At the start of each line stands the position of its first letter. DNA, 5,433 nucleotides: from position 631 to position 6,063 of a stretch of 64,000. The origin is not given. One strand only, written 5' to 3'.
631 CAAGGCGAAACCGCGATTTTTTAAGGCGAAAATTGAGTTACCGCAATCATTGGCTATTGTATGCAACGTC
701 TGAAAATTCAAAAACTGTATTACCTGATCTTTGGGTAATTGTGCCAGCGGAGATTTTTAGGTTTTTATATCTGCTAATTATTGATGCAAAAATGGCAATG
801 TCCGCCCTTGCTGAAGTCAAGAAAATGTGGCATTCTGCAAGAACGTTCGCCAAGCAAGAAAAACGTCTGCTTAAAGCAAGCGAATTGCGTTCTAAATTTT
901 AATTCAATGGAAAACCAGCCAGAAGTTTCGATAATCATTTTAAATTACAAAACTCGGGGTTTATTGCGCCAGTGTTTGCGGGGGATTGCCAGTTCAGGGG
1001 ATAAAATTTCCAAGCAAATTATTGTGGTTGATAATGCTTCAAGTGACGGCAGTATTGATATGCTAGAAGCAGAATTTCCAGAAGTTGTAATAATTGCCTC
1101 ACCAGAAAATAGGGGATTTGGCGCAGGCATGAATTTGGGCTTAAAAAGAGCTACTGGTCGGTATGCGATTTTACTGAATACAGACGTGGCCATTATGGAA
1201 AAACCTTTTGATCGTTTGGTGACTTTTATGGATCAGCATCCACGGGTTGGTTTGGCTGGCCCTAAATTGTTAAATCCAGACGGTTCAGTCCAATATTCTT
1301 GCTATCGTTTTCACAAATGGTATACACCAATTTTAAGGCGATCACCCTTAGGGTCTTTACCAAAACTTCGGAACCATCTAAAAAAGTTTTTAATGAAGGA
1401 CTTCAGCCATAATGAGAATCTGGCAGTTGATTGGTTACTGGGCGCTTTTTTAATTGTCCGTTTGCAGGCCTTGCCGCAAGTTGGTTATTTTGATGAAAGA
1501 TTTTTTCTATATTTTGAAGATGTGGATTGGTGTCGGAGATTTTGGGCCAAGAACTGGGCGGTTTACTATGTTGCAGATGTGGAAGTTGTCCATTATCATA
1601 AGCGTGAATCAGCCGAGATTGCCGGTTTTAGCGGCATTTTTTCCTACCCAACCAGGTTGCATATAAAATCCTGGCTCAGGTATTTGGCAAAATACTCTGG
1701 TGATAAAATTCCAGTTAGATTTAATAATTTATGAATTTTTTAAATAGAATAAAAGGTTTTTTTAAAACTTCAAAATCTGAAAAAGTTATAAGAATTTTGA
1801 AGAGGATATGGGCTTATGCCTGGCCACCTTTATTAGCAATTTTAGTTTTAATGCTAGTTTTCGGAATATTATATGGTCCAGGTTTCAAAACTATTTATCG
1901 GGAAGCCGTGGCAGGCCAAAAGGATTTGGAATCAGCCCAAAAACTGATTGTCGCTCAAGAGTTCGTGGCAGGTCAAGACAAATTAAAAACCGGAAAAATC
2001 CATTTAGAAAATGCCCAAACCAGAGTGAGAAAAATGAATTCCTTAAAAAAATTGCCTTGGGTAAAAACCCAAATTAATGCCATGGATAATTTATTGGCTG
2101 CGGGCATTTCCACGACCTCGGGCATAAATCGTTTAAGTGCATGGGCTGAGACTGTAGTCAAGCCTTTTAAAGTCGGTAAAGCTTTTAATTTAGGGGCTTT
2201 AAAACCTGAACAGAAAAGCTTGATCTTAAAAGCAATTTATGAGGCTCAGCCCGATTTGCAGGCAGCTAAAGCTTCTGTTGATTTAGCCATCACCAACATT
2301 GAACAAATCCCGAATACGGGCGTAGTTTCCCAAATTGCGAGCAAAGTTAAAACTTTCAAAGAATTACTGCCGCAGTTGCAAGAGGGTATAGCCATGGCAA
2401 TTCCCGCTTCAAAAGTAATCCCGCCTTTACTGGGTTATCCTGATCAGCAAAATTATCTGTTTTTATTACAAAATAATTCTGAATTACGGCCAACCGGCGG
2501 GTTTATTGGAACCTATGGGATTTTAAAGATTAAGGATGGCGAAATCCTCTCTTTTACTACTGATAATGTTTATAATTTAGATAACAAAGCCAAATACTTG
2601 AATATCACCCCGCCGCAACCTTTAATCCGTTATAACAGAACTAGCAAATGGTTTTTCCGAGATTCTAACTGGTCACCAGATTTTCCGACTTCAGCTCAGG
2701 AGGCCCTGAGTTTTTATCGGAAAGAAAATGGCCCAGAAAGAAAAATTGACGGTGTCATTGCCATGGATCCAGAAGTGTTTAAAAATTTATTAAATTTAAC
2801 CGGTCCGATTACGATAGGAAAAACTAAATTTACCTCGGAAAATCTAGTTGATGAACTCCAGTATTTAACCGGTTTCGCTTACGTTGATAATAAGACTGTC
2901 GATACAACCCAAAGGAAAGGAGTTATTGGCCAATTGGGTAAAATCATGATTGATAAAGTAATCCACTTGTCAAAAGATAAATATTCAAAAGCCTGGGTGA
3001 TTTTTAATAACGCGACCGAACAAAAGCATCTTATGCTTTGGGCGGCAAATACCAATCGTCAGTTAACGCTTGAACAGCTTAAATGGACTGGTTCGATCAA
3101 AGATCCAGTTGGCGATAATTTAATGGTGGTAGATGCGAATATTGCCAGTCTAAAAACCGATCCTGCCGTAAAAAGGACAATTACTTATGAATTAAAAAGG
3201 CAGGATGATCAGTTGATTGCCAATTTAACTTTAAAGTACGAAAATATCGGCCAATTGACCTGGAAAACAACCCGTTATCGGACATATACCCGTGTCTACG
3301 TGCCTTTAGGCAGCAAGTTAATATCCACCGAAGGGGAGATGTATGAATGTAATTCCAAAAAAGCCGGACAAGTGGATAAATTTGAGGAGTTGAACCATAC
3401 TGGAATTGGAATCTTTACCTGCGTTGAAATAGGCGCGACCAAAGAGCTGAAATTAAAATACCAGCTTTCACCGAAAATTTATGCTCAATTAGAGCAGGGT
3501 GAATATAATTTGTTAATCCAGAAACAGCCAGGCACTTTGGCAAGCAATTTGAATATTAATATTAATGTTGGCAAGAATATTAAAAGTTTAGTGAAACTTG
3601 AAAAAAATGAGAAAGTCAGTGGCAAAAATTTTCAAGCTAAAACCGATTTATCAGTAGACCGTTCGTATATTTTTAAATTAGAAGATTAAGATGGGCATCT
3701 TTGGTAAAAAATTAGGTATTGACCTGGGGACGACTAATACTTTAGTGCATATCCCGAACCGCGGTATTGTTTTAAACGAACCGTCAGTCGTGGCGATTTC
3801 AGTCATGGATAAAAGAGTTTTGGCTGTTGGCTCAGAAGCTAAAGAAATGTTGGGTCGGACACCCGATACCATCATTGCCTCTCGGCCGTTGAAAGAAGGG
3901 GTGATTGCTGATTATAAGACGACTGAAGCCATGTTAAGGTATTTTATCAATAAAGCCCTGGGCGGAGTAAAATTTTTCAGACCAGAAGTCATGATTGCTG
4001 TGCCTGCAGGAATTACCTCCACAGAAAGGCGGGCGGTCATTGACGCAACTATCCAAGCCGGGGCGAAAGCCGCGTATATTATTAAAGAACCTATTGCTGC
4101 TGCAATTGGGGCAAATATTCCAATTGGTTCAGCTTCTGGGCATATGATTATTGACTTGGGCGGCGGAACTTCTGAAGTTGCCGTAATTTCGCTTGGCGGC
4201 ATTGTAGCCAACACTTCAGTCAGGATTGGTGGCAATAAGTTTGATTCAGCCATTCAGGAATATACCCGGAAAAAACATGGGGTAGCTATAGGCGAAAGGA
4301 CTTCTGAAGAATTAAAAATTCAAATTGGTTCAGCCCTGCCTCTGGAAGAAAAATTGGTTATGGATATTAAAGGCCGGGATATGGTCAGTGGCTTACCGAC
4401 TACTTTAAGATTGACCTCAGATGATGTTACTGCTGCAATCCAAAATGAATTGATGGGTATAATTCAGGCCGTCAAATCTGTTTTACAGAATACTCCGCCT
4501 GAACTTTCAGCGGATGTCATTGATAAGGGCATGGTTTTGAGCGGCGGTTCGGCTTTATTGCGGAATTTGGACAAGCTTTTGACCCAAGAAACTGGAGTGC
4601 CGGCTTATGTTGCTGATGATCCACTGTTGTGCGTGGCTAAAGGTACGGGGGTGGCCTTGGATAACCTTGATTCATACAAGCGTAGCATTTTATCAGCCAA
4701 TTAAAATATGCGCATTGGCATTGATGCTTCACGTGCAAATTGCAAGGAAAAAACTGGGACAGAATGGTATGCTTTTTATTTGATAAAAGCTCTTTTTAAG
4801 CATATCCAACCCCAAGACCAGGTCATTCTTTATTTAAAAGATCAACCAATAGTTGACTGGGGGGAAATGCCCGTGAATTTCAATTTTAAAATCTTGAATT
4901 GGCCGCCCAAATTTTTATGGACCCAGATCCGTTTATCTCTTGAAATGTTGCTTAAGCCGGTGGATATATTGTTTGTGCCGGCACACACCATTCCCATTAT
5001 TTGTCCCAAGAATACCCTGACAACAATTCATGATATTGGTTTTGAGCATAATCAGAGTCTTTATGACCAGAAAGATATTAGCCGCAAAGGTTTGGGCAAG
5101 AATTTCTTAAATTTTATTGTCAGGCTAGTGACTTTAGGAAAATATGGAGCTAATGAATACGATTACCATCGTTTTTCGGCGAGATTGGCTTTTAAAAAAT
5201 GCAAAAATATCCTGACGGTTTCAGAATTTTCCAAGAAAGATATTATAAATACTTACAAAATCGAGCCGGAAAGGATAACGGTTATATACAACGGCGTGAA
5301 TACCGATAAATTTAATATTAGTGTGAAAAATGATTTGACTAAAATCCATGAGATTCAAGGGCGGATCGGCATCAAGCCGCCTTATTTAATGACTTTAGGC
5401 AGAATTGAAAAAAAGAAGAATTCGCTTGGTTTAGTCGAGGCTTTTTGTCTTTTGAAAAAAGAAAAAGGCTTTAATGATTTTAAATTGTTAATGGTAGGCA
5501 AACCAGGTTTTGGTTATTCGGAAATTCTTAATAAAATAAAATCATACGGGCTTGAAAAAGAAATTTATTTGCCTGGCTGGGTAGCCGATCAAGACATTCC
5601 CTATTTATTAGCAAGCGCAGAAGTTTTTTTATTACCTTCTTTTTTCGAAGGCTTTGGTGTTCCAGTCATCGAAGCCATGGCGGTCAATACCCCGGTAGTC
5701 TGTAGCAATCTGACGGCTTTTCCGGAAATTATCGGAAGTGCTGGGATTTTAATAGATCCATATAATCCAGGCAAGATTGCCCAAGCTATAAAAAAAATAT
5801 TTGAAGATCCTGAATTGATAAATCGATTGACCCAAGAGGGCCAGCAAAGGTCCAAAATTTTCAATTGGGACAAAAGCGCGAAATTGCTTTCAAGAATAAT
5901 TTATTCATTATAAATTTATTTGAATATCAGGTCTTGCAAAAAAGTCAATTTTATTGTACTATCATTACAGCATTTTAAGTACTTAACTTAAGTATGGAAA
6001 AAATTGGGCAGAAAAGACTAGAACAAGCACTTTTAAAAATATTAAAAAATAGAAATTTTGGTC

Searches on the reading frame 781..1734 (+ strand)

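Call 57: search_protein_families(library=pfam, proteins=[window:781-1734:+], max_evalue=0.0001)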
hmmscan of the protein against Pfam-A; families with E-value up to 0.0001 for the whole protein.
window:781-1734:+ (317 aa): 4 families
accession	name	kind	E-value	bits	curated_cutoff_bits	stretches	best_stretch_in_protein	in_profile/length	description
PF00535.33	Glycos_transf_2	-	2e-19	70.6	23.3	1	50-175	1-128/168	Glycosyl transferase family 2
PF13641.12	Glyco_tranf_2_3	-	2.4e-16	60.9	27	1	47-279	1-219/230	Glycosyltransferase like family 2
PF13712.12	Glyco_tranf_2_5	-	7.2e-07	29.6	27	1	110-275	38-193/210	Glycosyltransferase like family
PF13632.12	Glyco_trans_2_3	-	2.3e-06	28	27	1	219-272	72-123/198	Glycosyl transferase family group 2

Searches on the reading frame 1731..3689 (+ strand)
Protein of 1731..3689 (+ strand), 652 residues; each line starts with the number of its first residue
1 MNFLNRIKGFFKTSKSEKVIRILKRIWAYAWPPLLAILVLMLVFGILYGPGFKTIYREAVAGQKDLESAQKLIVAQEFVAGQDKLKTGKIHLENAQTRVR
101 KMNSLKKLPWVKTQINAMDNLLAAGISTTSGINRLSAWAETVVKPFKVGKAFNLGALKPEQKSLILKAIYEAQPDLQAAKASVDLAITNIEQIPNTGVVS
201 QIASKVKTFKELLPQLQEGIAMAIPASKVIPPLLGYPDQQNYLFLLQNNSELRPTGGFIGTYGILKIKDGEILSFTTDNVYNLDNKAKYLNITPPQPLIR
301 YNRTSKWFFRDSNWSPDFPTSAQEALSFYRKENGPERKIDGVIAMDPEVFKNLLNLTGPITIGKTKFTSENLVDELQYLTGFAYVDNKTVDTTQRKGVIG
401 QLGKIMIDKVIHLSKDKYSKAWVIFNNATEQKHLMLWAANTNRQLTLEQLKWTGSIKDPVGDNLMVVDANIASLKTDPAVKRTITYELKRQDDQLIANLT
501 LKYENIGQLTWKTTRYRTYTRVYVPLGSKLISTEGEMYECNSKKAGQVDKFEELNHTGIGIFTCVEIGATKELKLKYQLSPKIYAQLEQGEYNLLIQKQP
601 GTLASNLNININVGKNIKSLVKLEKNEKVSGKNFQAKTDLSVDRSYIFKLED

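Call 57: search_protein_families(library=pfam, proteins=[window:1731-3689:+], max_evalue=0.0001)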
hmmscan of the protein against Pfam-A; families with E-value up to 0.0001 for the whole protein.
window:1731-3689:+ (652 aa): 1 family
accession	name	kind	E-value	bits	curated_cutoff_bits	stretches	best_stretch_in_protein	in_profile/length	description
PF13196.11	DUF4012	-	3.9e-34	118.6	28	1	239-377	3-140/144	Protein of unknown function (DUF4012)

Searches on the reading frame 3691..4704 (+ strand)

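Call 44: search_protein_families(library=pfam, proteins=[window:3691-4704:+], max_evalue=0.001)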
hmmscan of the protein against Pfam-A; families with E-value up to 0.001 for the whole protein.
window:3691-4704:+ (337 aa): 6 families
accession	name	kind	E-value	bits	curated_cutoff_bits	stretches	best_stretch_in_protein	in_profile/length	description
PF06723.19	MreB_Mbl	-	8.6e-133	442.6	27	1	6-330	2-326/327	MreB/Mbl protein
PF00012.26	HSP70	-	3.3e-13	49.2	20.6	1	99-198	135-240/599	Hsp70 protein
PF00022.25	Actin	-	2.6e-09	36.6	27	1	44-195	46-190/410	Actin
PF14450.12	FtsA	-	6.1e-09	36.7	31.8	1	153-308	2-110/127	Cell division protein FtsA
PF11104.14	PilM_2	-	0.00044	19.7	27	0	281-314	278-310/340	Type IV pilus assembly protein PilM;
PF06277.17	EutA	-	0.00059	19.3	27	0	153-186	147-182/475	Ethanolamine utilisation protein EutA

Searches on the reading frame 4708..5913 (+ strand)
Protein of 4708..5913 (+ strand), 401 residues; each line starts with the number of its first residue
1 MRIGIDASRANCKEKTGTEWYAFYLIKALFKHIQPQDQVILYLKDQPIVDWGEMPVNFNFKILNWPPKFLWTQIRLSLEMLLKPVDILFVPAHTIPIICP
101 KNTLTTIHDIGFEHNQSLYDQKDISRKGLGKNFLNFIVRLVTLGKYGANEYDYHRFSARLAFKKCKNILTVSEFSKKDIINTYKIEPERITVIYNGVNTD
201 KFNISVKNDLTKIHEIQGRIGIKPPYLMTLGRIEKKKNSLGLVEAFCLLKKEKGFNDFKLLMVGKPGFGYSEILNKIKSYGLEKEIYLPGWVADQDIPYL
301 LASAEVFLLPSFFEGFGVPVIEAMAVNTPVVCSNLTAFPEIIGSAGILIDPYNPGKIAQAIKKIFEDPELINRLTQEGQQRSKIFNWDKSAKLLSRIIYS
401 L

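Call 57: search_protein_families(library=pfam, proteins=[window:4708-5913:+], max_evalue=0.0001)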
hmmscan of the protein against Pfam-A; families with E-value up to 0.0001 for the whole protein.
window:4708-5913:+ (401 aa): 4 families
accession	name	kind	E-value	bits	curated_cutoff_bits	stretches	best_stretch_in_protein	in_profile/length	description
PF00534.26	Glycos_transf_1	-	5.3e-34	117.7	26.4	1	223-381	14-172/172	Glycosyl transferases group 1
PF13692.12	Glyco_trans_1_4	-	1.3e-29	103.7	27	1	225-367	2-142/142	Glycosyl transferases group 1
PF13439.12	Glyco_transf_4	-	2.3e-10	41.2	28.5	1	101-201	97-170/170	Glycosyltransferase Family 4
PF20706.3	GT4-conflict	-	1.4e-07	31.3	26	1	223-336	196-314/385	Family 4 Glycosyltransferase in conflict systems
